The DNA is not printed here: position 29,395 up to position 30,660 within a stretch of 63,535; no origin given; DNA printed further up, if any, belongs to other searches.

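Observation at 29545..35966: Three translationally coupled genes joined to the upstream end of the archaellum operon: possible new archaellum-associated envelope module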

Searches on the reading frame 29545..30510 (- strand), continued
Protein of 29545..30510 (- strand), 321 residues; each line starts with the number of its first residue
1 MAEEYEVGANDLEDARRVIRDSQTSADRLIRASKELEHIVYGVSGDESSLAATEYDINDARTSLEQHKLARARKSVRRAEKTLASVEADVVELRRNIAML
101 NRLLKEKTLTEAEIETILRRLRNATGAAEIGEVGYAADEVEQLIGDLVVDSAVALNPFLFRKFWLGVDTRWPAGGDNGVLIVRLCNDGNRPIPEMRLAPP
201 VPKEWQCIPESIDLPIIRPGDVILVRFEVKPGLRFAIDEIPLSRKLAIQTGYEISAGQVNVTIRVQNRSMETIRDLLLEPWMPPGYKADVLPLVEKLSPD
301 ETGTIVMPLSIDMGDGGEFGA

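Call 51: fold_search(model_id=the predicted structure, library=pdb)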
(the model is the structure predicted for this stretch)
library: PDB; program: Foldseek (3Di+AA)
matches with E <= 10: 1076; with E <= 0.001: 3
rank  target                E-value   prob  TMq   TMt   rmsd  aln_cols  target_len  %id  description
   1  8bl6                  7.8e-05  1.00  0.15  0.29  18.0       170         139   17  De novo single-chain immunoglobulin dimer scIg12+EF3a (released 2023-10-04)
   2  6voa_D                5.0e-04  0.99  0.18  0.11  18.5       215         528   15  Cryo-EM structure of the BBSome-ARL6 complex (released 2020-06-24)
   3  8oxw_A                9.4e-04  0.96  0.18  0.09  17.1       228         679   11  Transglutaminase 3 in complex with DH patient-derived Fab DH63-B02 (released 2023-10-18)
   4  6vbu_1                1.1e-03  0.98  0.18  0.13  18.8       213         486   15  Structure of the bovine BBSome complex (released 2020-01-29)
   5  9fyn                  1.4e-03  1.00  0.18  0.08  11.1       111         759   16  Lacto-N-biosidase from Trueperella pyogenes (released 2024-10-09)
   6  1l9n_A                1.8e-03  0.91  0.17  0.09  16.4       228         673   11  Three-dimensional structure of the human transglutaminase 3 enzyme: binding of calcium ions change structure for activ (released 2002-05-29)
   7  1evu_B                2.2e-03  0.96  0.18  0.09  17.5       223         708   12  HUMAN FACTOR XIII WITH CALCIUM BOUND IN THE ION SITE (released 2000-05-10)
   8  9ijj_E                2.3e-03  0.94  0.15  0.10  18.5       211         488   12  In situ structure of the central apparatus in mouse sperm axoneme. (released 2025-06-04)
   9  8oxv_A                2.3e-03  0.90  0.17  0.09  16.9       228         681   11  Transglutaminase 3 zymogen in complex with DH patient-derived Fab DH63-B02 (released 2023-10-18)
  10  1nug_B                2.5e-03  0.96  0.19  0.10  16.9       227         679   10  Role of Calcium Ions in the Activation and Activity of the Transglutaminase 3 Enzyme (2 calciums, 1 Mg, inactive form) (released 2003-04-22)
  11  7sqc_M1               2.6e-03  0.94  0.17  0.11  17.5       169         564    9  Ciliary C1 central pair apparatus isolated from Chlamydomonas reinhardtii (released 2022-04-13)
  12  1l9m_B                3.3e-03  0.91  0.17  0.09  16.8       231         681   11  Three-dimensional structure of the human transglutaminase 3 enzyme: binding of calcium ions change structure for activ (released 2002-05-29)
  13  5nzu_MODEL_1_D        3.3e-03  0.75  0.17  0.13  26.2       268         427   14  The structure of the COPI coat linkage II (released 2017-06-28)
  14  9n9j_6                3.5e-03  1.00  0.19  0.35  11.7       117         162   13  Structure of a GRP94 folding intermediate engaged with a CCDC134- and FKBP11-bound secretory translocon (released 2025-11-19)
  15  1ex0_B                3.7e-03  0.93  0.19  0.09  17.2       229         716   11  HUMAN FACTOR XIII, MUTANT W279F ZYMOGEN (released 2003-12-23)
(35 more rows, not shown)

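Call 67: find_encoding_contigs(protein=P0128, flank=10000, max_places=2)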
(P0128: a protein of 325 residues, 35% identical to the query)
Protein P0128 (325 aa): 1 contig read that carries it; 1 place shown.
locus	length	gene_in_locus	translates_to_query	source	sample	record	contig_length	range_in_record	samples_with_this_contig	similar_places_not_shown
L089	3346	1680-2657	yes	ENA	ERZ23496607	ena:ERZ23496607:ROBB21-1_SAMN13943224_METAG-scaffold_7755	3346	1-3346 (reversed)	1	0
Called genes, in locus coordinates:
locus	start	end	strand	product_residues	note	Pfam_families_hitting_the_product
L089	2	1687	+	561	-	?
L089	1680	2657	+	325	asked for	-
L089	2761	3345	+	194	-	PF01917:Flagellin_arch-type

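Call 68: find_encoding_contigs(protein=P0186, flank=10000, max_places=2)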
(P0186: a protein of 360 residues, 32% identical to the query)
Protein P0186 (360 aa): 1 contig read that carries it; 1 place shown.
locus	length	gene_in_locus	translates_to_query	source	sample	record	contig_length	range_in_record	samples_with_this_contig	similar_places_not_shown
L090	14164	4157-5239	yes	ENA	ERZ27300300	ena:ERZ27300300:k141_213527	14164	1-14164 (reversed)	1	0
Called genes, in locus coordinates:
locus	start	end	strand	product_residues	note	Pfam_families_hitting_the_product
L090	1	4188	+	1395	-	?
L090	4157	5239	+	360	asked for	-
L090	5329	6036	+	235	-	PF01917:Flagellin_arch-type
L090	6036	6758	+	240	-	PF01917:Flagellin_arch-type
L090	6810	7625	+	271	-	-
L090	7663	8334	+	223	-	-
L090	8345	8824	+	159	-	PF01917:Flagellin_arch-type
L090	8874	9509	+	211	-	PF06745:ATPase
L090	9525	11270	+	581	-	PF00437:T2SSE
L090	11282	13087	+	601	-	PF00482:T2SSF (weak)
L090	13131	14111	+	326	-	PF06847:Arc_PepC_II (weak)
